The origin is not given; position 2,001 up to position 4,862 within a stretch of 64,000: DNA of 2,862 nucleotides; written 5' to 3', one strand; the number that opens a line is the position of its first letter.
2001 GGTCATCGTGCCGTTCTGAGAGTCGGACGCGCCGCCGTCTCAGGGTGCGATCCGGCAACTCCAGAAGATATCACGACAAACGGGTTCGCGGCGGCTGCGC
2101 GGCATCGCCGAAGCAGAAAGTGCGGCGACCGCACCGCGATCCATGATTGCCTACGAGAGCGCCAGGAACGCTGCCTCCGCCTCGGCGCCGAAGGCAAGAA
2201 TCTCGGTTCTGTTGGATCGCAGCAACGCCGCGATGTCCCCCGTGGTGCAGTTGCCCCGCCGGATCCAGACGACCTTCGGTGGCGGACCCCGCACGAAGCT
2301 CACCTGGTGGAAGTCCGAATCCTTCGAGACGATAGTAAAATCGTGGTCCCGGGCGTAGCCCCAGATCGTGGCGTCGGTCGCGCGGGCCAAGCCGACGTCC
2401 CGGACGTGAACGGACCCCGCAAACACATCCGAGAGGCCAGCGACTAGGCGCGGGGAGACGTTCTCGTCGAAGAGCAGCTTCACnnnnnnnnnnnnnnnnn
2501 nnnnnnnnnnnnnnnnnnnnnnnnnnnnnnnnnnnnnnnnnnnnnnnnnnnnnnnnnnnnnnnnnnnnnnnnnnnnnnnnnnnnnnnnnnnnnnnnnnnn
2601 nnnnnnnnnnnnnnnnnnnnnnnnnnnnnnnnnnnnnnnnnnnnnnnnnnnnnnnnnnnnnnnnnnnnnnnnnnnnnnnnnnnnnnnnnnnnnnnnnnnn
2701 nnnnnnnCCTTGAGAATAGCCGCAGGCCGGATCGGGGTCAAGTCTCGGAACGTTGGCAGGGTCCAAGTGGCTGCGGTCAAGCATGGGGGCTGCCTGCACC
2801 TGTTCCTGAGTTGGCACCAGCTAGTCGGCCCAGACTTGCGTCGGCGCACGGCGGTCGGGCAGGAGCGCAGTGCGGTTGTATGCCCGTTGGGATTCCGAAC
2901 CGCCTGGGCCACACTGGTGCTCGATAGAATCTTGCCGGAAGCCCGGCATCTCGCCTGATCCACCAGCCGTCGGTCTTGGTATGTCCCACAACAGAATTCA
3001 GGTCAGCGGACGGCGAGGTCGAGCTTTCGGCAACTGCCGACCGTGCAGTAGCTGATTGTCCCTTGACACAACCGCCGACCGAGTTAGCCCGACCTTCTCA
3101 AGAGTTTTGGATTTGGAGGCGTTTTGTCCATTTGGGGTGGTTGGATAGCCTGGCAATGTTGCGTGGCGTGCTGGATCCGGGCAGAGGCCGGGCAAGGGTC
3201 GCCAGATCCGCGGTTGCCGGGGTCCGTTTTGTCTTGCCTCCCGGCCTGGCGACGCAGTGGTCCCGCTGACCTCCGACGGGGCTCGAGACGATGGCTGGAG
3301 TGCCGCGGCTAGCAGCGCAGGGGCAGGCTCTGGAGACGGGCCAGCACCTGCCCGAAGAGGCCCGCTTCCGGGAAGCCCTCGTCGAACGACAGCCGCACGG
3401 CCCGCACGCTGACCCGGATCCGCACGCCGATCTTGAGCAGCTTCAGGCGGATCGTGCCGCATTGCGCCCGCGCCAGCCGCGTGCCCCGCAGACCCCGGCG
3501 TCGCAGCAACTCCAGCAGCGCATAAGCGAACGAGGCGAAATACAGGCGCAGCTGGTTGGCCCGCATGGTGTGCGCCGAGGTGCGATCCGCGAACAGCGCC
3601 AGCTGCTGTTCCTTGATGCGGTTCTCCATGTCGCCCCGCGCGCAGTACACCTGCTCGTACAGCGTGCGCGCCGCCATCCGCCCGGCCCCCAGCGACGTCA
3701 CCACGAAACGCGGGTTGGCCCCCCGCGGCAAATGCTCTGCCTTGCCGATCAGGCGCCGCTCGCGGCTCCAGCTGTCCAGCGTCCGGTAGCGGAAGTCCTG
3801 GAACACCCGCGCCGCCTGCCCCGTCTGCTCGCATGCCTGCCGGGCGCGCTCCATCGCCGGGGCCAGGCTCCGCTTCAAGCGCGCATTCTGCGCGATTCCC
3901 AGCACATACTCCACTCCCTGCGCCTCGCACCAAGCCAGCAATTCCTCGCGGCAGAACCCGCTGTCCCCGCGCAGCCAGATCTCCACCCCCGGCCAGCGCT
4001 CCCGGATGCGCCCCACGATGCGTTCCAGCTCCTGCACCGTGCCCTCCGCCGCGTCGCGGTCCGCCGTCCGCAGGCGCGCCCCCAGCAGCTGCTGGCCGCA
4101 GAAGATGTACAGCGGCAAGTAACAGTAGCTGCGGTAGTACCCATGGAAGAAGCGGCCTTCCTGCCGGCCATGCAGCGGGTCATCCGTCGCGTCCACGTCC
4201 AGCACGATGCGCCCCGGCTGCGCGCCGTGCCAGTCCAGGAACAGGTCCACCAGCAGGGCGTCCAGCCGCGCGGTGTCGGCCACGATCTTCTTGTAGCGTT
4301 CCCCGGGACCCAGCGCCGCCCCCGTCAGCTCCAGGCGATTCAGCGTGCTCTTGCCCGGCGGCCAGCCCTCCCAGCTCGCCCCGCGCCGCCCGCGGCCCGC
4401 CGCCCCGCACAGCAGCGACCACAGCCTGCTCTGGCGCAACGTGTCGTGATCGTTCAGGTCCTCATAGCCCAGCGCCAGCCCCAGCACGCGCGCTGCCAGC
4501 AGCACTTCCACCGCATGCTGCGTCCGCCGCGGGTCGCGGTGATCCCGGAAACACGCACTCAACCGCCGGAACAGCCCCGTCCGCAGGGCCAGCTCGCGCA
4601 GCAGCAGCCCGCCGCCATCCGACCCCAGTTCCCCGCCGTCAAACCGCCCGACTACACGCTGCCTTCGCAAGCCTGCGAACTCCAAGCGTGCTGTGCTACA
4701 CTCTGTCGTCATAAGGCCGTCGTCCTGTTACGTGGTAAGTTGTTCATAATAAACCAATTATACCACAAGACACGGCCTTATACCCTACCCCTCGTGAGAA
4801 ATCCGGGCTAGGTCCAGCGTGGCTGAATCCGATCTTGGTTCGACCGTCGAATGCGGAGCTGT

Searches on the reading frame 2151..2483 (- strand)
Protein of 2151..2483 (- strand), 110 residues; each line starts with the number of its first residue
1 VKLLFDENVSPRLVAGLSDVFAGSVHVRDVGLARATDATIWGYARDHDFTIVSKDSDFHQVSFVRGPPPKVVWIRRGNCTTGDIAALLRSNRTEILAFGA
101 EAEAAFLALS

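Call 11: search_protein_families(library=pfam, proteins=[window:2151-2483:-], max_evalue=0.001)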
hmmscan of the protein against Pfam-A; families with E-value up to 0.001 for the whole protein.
window:2151-2483:- (110 aa): 2 families
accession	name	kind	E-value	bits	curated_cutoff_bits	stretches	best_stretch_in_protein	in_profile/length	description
PF18480.7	DUF5615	-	1.1e-35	122.2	23.8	1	1-104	1-104/110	Domain of unknown function (DUF5615)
PF18478.7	PIN_10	-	3.2e-05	24.4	26.2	1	1-59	1-63/84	PIN like domain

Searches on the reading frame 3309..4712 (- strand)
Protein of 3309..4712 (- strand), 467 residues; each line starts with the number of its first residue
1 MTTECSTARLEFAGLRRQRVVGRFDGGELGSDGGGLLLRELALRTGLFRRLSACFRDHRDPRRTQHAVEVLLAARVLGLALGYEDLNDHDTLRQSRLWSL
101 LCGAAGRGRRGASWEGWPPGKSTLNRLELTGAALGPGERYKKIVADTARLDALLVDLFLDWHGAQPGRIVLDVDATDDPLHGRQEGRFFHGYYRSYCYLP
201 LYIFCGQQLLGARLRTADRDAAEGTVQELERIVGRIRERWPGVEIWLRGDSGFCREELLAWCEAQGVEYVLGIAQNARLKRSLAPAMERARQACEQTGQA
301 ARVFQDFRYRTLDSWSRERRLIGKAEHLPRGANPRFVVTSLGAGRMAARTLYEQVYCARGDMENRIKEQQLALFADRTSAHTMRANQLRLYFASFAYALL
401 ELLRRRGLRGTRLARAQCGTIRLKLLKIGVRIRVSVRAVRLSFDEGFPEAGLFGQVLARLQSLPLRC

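Call 11: search_protein_families(library=pfam, proteins=[window:3309-4712:-], max_evalue=0.001)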
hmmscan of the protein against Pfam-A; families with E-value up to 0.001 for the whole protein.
window:3309-4712:- (467 aa): 2 families
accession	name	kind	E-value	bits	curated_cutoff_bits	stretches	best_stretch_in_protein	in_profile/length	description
PF13701.12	DDE_Tnp_1_4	-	5e-139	463.7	34.7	1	15-464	4-434/435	Transposase DDE domain group 1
PF01609.27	DDE_Tnp_1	-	8.8e-17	61.9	23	1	167-399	3-200/200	Transposase DDE domain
